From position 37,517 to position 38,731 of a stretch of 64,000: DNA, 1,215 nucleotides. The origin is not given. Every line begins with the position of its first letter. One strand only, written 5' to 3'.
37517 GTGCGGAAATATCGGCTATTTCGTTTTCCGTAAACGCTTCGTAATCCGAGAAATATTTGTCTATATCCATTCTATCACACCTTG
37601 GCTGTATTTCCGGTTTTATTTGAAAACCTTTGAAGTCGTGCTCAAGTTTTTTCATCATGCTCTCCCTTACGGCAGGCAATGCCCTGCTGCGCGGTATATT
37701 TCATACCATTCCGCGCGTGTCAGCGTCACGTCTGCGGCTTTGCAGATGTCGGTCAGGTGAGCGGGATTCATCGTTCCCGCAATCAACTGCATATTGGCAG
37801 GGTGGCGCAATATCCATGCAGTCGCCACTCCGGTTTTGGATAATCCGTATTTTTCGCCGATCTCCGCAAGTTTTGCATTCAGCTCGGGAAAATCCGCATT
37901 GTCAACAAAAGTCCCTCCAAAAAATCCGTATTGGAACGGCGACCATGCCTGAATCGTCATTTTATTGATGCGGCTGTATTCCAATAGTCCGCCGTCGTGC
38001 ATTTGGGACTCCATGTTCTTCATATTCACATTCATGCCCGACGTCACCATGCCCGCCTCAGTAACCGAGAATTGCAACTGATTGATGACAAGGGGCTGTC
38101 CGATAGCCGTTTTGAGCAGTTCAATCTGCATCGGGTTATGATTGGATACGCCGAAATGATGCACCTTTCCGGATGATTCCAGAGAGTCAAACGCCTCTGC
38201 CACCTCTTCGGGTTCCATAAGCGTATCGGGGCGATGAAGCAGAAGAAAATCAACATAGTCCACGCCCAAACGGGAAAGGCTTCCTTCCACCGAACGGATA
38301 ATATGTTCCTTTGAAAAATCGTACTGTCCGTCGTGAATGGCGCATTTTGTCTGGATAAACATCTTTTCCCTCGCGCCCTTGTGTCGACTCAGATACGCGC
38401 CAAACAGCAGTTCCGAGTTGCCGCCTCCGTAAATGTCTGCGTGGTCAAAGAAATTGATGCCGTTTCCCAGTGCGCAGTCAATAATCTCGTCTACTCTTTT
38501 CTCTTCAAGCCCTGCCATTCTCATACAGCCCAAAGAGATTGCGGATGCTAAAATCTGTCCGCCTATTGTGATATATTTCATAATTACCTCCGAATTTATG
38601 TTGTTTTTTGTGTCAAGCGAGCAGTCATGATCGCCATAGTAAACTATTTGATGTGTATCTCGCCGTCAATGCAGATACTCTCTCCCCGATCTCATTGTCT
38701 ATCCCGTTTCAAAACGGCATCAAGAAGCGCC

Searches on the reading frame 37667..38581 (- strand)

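Call 66: search_protein_families(library=pfam, proteins=[window:37667-38581:-], max_evalue=0.00001)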
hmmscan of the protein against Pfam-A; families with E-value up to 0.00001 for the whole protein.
window:37667-38581:- (304 aa): 1 family
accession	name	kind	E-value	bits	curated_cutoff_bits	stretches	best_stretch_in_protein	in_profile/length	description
PF00248.27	Aldo_ket_red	-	1.3e-56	192.2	24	1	15-295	2-286/291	Aldo/keto reductase family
